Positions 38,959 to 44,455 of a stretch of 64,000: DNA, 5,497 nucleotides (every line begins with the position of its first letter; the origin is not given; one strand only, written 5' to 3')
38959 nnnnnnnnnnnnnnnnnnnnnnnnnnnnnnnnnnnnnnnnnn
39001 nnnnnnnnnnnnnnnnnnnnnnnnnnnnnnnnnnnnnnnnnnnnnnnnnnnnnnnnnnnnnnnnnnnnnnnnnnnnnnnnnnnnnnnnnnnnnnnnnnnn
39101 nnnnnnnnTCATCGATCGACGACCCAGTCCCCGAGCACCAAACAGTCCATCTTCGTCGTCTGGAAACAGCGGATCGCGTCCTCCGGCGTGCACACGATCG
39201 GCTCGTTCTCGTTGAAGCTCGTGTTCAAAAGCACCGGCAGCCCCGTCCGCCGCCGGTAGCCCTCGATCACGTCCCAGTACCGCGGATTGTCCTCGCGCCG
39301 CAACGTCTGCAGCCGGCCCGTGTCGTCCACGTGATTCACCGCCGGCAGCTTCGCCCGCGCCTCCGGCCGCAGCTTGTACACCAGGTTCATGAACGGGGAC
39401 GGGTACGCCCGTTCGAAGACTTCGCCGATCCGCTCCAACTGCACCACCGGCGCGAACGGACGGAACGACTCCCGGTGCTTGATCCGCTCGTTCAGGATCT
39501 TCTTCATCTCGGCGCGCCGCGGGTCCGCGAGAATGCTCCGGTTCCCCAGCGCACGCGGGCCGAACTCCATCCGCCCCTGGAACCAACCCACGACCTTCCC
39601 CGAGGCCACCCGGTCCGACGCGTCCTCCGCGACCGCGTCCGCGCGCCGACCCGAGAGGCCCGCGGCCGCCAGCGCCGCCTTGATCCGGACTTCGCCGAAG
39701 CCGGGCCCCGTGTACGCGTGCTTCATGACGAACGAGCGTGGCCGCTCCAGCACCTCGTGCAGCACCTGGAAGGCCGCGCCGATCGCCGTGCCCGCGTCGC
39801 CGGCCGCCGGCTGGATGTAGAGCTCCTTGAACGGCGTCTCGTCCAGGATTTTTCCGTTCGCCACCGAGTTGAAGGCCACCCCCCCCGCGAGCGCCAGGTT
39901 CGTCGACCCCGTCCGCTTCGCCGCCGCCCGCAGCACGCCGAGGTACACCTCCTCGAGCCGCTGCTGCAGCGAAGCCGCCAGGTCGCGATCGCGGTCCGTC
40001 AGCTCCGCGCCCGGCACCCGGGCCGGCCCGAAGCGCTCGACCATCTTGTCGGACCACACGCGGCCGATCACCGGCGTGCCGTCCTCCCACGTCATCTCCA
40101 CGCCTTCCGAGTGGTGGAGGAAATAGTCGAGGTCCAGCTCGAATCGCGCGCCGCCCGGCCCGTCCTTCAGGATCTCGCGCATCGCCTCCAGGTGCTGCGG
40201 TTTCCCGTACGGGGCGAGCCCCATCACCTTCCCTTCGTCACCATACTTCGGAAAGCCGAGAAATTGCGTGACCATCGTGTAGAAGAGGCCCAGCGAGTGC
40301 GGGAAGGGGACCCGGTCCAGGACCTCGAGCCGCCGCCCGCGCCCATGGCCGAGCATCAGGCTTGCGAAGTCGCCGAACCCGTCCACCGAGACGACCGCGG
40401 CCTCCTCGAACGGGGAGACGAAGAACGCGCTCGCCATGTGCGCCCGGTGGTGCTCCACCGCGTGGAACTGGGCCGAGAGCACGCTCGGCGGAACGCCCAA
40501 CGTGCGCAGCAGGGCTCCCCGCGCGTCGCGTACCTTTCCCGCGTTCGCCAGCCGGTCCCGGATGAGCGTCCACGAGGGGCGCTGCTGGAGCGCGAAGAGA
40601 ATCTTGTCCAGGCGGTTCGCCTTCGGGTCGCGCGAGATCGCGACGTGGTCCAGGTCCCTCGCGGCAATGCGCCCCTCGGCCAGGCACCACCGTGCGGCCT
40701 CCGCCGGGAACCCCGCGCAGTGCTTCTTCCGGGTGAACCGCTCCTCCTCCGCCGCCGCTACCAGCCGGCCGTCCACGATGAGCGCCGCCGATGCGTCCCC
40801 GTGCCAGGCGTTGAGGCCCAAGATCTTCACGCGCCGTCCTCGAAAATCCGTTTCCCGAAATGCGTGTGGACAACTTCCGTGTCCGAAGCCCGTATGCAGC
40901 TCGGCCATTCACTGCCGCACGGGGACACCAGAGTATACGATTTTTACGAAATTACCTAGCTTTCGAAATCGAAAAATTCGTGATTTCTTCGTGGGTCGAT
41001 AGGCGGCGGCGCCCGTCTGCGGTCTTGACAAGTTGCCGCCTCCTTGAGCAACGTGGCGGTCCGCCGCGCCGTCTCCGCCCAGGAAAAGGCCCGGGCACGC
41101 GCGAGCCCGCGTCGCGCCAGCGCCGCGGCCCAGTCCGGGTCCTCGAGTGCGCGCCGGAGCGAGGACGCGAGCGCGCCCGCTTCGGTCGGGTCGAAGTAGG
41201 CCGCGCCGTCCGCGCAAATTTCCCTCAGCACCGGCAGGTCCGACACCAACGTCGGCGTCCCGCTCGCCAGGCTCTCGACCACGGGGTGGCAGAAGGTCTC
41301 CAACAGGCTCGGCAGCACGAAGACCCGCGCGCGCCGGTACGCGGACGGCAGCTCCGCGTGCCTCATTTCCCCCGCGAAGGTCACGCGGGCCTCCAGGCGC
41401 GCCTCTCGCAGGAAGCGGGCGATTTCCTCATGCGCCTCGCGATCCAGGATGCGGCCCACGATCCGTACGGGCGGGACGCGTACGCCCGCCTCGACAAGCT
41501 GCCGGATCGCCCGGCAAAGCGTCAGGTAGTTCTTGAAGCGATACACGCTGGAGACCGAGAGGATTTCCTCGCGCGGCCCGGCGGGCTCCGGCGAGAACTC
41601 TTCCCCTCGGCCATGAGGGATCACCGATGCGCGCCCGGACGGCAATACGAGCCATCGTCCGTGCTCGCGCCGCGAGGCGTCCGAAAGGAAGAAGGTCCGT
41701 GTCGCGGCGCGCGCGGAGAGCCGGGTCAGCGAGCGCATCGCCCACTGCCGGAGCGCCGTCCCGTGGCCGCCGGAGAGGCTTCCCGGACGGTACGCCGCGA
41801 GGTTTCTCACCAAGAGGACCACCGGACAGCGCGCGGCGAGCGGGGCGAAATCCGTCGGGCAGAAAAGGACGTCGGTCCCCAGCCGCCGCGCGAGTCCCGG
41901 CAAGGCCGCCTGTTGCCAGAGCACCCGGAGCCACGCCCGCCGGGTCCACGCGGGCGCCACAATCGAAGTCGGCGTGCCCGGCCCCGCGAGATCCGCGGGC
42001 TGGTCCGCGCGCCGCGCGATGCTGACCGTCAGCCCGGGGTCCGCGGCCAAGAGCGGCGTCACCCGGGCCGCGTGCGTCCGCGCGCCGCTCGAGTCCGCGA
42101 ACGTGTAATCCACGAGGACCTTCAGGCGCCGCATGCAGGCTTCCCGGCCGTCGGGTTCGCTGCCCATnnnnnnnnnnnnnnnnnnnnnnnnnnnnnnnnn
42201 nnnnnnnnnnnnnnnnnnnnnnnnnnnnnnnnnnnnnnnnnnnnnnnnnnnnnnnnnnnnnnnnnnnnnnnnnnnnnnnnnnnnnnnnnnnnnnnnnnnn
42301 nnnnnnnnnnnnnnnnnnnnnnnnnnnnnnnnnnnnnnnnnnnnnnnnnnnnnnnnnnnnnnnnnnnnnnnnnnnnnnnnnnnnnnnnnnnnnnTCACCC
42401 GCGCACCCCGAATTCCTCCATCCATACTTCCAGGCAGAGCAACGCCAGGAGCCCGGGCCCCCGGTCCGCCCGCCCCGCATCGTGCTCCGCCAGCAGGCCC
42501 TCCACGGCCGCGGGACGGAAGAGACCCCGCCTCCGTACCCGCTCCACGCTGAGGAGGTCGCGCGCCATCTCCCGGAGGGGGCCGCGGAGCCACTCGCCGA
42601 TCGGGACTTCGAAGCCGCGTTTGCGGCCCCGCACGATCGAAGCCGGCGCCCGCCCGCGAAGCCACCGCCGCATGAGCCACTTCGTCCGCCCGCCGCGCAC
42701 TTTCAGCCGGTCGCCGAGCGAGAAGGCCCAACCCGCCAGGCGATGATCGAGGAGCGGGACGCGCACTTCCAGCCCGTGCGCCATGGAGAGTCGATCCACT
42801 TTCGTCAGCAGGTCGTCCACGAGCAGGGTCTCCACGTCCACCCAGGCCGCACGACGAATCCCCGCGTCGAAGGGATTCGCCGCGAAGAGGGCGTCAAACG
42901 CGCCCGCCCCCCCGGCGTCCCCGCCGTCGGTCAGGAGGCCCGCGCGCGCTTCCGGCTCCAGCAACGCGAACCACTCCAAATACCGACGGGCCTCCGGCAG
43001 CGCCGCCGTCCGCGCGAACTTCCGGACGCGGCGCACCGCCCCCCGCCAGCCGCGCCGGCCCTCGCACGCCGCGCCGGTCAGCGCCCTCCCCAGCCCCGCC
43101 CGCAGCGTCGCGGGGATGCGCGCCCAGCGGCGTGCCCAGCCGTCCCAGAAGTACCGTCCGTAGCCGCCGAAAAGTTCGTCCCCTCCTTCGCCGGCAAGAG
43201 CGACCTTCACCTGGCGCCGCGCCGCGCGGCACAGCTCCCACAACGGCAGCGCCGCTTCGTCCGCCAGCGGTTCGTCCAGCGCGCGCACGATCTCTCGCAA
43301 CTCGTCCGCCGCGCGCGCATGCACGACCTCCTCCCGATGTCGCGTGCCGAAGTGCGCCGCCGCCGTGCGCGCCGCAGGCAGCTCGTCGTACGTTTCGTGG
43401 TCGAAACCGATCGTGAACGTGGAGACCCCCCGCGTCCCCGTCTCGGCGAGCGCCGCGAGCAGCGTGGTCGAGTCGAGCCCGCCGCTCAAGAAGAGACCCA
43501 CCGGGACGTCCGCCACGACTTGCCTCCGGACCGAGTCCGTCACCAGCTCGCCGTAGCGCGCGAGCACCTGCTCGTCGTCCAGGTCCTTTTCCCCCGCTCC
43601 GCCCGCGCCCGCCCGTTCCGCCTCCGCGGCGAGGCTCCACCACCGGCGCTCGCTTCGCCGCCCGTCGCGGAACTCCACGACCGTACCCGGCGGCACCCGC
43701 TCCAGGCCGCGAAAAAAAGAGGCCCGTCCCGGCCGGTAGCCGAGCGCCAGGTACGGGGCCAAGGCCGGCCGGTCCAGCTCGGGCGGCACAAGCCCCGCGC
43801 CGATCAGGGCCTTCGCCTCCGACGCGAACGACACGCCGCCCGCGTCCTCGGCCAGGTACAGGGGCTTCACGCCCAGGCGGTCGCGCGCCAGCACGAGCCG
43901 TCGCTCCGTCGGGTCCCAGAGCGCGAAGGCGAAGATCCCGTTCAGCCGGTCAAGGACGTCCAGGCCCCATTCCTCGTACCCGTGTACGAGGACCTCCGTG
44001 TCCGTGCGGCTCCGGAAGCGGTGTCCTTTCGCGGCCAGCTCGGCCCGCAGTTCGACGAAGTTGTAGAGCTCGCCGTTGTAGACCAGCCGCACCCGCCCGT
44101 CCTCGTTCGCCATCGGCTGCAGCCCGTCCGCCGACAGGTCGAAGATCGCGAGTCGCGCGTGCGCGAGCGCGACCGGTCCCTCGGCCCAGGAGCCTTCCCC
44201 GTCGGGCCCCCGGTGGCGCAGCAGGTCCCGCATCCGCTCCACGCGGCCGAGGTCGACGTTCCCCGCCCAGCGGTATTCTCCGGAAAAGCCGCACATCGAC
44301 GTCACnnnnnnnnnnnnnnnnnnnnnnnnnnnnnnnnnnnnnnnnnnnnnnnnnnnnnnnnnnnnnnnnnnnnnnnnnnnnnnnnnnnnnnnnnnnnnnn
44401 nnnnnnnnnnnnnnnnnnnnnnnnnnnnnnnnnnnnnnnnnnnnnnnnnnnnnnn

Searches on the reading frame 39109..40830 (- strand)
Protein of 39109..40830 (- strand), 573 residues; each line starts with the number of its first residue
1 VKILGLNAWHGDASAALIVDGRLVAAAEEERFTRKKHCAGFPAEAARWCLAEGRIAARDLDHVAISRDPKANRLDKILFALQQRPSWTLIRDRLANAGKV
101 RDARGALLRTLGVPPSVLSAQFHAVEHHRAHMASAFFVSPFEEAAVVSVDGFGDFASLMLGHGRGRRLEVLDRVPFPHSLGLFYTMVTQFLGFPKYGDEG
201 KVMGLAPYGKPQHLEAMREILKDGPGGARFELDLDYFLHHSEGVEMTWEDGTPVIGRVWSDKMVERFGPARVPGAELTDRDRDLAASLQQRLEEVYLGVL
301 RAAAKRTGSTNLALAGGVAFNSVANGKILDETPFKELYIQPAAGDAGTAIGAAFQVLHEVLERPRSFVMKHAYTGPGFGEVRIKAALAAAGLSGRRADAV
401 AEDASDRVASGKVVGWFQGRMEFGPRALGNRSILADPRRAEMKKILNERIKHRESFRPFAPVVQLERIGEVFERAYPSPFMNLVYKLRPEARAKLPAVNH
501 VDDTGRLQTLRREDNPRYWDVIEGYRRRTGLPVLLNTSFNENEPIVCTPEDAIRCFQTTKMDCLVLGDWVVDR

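Call 12: search_protein_families(library=pfam, proteins=[window:39109-40830:-], max_evalue=0.01)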
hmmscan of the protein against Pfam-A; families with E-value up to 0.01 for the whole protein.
window:39109-40830:- (573 aa): 3 families
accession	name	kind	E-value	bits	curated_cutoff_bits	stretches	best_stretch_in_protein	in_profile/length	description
PF16861.10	Carbam_trans_C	-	2.7e-71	239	27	1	407-572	3-169/170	Carbamoyltransferase C-terminus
PF02543.21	Carbam_trans_N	-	6.2e-58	197.3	24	1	2-353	1-345/346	Carbamoyltransferase N-terminus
PF00814.31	TsaD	-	0.0048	17.1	24.8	0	277-331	190-242/264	tRNA N6-adenosine threonylcarbamoyltransferase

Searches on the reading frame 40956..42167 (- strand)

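Call 12: search_protein_families(library=pfam, proteins=[window:40956-42167:-], max_evalue=0.01)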
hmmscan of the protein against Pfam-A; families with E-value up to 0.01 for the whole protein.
window:40956-42167:- (403 aa): 5 families
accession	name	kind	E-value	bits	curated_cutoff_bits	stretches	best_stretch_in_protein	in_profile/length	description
PF00534.26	Glycos_transf_1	-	9.5e-24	84.3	26.4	1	196-353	12-168/172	Glycosyl transferases group 1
PF13692.12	Glyco_trans_1_4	-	2.7e-18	67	27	1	201-343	3-142/142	Glycosyl transferases group 1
PF13439.12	Glyco_transf_4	-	4.2e-08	33.8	28.5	1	28-186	3-165/170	Glycosyltransferase Family 4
PF13524.12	Glyco_trans_1_2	-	3.6e-07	30.7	25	1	229-367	15-139/144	Glycosyl transferase-like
PF20706.3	GT4-conflict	-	4.1e-07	29.8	26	1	199-370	197-371/385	Family 4 Glycosyltransferase in conflict systems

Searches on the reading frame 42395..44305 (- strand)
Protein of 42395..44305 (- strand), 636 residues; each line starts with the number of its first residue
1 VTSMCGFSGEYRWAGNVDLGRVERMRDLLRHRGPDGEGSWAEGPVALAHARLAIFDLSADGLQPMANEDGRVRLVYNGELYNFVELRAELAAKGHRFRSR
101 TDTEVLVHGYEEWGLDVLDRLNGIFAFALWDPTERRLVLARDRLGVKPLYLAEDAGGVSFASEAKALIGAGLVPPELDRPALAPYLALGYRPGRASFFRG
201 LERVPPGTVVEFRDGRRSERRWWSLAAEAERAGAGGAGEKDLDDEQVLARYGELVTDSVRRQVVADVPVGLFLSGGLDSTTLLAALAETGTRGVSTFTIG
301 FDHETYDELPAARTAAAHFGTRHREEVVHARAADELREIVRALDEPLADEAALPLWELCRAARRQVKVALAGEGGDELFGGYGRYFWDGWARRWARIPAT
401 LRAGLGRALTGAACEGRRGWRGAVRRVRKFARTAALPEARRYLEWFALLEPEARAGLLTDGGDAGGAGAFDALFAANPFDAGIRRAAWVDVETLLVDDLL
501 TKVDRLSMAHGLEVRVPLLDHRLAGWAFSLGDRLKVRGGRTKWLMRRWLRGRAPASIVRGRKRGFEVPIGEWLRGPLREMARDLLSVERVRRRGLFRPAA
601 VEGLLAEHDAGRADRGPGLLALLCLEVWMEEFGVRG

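Call 12: search_protein_families(library=pfam, proteins=[window:42395-44305:-], max_evalue=0.01)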
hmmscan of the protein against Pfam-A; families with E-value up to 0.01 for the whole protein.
window:42395-44305:- (636 aa): 4 families
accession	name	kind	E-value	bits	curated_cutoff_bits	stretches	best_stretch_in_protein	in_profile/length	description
PF00733.27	Asn_synthase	-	5e-99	332.7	21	1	252-630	3-354/354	Asparagine synthase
PF13522.11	GATase_6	-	1.7e-46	157.9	27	1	34-163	1-130/130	Glutamine amidotransferase domain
PF13537.11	GATase_7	-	1.4e-45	154.7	25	1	49-167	1-121/123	Glutamine amidotransferase domain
PF06508.19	QueC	-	0.0036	17.3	22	1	272-324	5-56/210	Queuosine biosynthesis protein QueC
